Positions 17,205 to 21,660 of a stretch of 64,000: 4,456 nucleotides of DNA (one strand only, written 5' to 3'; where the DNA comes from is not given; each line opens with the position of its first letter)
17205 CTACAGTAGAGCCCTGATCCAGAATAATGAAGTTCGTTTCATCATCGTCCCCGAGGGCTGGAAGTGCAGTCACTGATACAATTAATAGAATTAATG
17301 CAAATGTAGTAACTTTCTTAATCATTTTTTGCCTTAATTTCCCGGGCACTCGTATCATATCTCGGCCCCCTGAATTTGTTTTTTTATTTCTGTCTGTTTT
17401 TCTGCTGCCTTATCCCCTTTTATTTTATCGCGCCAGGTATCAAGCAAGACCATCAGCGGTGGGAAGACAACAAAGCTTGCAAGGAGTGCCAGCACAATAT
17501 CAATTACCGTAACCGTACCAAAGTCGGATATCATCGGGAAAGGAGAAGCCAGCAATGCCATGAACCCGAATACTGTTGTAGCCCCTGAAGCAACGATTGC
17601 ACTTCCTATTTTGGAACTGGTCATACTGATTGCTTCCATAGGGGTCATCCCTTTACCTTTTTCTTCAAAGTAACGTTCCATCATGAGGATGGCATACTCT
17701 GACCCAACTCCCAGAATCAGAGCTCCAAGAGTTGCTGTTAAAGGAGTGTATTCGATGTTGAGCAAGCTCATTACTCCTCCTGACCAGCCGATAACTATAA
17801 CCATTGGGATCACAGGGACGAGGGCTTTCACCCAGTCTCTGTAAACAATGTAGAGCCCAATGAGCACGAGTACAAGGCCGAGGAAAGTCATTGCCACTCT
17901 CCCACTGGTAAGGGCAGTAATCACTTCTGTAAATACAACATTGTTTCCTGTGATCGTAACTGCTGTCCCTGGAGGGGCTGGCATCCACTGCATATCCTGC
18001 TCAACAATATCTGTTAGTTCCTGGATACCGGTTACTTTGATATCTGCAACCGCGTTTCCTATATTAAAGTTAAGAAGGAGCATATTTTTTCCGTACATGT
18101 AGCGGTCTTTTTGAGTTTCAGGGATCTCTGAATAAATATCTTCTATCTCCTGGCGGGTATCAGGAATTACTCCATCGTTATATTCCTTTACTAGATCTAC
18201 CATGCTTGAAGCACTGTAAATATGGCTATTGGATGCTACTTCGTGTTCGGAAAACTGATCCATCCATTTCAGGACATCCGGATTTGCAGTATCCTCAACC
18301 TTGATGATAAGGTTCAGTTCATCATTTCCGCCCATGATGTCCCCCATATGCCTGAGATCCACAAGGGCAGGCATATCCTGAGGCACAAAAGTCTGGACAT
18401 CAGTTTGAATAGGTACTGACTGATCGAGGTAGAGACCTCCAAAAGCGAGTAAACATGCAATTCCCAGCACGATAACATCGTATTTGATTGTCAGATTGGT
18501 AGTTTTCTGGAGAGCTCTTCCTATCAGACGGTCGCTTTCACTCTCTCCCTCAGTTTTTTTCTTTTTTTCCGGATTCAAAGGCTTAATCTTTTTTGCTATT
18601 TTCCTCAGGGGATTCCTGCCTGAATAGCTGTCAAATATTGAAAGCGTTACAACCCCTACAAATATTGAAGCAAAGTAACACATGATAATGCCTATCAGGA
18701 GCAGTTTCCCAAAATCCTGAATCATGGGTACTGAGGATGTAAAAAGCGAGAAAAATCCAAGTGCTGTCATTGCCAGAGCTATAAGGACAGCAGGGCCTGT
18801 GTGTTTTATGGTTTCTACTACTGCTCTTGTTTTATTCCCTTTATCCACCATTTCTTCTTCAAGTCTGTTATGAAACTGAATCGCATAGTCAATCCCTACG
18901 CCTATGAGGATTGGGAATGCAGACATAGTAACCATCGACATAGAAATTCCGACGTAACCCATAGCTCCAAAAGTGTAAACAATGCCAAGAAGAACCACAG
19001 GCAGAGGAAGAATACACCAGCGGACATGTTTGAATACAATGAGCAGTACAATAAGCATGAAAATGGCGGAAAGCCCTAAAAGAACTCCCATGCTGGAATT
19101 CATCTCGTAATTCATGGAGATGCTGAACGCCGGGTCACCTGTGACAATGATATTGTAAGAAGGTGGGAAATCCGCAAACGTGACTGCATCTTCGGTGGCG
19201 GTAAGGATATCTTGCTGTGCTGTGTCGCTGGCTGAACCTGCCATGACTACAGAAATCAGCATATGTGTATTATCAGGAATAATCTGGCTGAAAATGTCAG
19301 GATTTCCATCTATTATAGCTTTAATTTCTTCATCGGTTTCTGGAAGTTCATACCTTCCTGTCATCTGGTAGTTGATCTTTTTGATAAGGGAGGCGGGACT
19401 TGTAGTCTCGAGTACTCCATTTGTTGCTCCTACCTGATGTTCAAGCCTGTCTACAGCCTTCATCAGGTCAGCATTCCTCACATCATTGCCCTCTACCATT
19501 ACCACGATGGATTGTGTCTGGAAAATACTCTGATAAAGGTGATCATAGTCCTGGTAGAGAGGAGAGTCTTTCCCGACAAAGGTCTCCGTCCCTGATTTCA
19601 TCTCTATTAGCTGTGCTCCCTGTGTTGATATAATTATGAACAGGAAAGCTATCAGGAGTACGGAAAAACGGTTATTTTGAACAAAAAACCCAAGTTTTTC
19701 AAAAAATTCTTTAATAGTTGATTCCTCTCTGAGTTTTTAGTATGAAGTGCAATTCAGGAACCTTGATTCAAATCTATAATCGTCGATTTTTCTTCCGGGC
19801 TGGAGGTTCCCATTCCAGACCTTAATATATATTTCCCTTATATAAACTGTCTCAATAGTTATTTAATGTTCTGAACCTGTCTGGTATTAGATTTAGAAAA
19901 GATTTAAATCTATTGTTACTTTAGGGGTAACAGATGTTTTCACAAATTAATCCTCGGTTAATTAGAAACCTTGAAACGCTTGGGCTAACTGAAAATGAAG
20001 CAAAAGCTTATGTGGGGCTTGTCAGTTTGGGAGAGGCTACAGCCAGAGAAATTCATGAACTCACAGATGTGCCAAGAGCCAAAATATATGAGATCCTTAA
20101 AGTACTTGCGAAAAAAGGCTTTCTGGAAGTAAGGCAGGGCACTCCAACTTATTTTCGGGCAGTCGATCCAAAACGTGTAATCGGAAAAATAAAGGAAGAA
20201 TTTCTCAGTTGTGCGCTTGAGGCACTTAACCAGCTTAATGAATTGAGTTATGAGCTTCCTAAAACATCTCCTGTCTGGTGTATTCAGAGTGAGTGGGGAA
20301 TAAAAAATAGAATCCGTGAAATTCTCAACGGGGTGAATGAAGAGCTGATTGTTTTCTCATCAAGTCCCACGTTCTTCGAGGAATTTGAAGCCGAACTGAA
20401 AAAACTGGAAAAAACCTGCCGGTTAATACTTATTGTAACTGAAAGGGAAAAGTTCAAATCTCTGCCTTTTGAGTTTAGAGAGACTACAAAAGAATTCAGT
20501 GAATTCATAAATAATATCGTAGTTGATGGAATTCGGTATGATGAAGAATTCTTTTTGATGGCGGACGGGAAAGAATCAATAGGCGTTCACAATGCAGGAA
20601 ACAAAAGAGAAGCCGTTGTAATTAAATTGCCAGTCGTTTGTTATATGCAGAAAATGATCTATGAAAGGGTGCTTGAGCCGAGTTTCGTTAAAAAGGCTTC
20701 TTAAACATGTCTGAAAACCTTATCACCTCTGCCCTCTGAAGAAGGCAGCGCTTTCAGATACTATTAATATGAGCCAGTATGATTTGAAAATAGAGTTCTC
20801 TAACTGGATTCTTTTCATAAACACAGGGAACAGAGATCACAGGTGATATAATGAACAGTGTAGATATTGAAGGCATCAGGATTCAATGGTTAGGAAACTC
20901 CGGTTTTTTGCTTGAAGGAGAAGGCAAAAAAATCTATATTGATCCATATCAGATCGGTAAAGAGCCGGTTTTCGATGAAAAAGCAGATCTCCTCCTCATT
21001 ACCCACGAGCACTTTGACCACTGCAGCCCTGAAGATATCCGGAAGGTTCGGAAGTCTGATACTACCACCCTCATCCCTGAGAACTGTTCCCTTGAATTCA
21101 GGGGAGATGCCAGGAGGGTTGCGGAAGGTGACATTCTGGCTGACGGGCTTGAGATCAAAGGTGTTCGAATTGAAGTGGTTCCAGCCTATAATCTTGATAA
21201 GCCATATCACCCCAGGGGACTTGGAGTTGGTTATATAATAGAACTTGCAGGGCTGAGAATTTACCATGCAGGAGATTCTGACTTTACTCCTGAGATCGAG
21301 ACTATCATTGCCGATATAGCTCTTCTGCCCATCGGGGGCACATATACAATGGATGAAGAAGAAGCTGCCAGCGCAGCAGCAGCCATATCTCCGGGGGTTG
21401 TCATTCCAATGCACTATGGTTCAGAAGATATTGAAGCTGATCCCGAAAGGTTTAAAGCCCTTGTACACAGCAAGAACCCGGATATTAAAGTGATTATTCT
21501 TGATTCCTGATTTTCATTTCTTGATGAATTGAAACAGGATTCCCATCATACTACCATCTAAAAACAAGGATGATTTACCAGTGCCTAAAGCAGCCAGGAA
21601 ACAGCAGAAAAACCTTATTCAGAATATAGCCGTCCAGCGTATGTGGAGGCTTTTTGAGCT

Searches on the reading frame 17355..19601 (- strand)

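Call 8: search_protein_families(library=ncbifam, proteins=[window:17355-19601:-], max_evalue=0.001)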
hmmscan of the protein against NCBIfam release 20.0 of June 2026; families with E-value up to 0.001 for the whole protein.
window:17355-19601:- (748 aa): 21 families
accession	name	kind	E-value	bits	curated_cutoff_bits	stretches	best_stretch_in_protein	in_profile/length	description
TIGR00921.1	2A067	subfamily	3.6e-220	732.8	351.9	1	1-719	27-733/733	hydrophobe/amphiphile efflux-3 (HAE3) family transporter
TIGR00833.1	actII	subfamily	2.6e-59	201.4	874.7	2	110-522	114-508/910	MMPL family RND transporter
TIGR03480.1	HpnN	hypoth_equivalog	6.1e-34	117.1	751.85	2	149-394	249-467/862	hopanoid biosynthesis associated RND transporter like protein HpnN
NF045600.2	BstA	equivalog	1.8e-25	89.1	1400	2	569-728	290-447/903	sterol transporter cytoplasmic membrane protein BstA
NF052374.1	HopndTporHpnN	equivalog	1.6e-20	72.9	1100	2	178-323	281-426/858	hopanoid transporter HpnN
TIGR00916.1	2A0604s01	subfamily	3.2e-13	49.8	148.6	1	171-313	89-231/231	SecD/SecF family protein translocase subunit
NF009583.0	PRK13024.1-3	subfamily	1.1e-12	46.9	721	2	181-335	289-435/755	protein translocase subunit SecDF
TIGR00918.1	2A060602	subfamily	2.4e-10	38.8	1120.4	2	176-339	974-1133/1145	transmembrane receptor Patched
NF009585.0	PRK13024.1-5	equivalog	6.3e-08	31.1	1037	1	179-321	504-645/993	protein translocase subunit SecDF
TIGR01129.1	secD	equivalog_domain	6.9e-08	32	244.4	1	173-315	251-392/397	protein translocase subunit SecD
TIGR00915.1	2A0602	subfamily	8.8e-08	30.5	940.35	1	179-288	348-460/1050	efflux RND transporter permease subunit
NF000282.2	RND_permease_1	subfamily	1.5e-07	29.7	1250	1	178-281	346-451/1029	multidrug efflux RND transporter permease subunit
NF011315.0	PRK14726.1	equivalog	1.7e-07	29.7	1249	1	111-325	622-829/855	protein translocase subunit SecDF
NF007131.0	PRK09577.1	equivalog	1.3e-06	26.5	1768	1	110-348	282-505/1045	multidrug efflux RND transporter permease subunit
NF006354.0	PRK08578.1-2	equivalog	2.5e-06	27.1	353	1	173-311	129-272/296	preprotein translocase subunit SecF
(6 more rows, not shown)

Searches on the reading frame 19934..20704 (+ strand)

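Call 8: search_protein_families(library=ncbifam, proteins=[window:19934-20704:+], max_evalue=0.001)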
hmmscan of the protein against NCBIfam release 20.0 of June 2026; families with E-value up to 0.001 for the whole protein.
window:19934-20704:+ (256 aa): 6 families
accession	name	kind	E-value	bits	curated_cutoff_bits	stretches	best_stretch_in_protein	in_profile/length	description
NF047390.1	TransRegTrmBL1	equivalog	1.4e-19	70.3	650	1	8-169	5-165/341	HTH-type sugar sensing transcriptional regulator TrmBL1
NF047392.1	TransRegTrmBHalo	equivalog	2.4e-17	62.9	500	1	13-161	13-157/349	HTH-type sugar sensing transcriptional regulator TrmB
NF040851.1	tran_reg_TrmB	equivalog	2e-15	56.8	600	1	4-224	2-209/338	HTH-type sugar-sensing transcriptional regulator TrmB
NF041141.1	tran_reg_TrmBL2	equivalog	1.5e-11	44.3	530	1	15-99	13-97/264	HTH-type transcriptional regulator TrmBL2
NF040939.2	trans_reg_lrs14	equivalog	2.2e-05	24.4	90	1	17-94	18-103/103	Lrs14 family HTH-type transcriptional regulator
NF053756.1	MreA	equivalog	0.00019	21.2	100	1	9-68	6-65/110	MreA family transcriptional regulator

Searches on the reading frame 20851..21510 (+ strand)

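Call 8: search_protein_families(library=ncbifam, proteins=[window:20851-21510:+], max_evalue=0.001)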
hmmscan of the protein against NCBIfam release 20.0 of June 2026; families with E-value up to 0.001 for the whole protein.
window:20851-21510:+ (219 aa): 2 families
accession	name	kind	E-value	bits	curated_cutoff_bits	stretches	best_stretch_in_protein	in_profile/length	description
NF001911.0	PRK00685.1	equivalog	1.1e-33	116.6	144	1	10-216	2-219/228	metal-dependent hydrolase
NF008688.0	PRK11709.1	equivalog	6.2e-06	25.3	306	0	124-208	209-303/355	L-ascorbate 6-phosphate lactonase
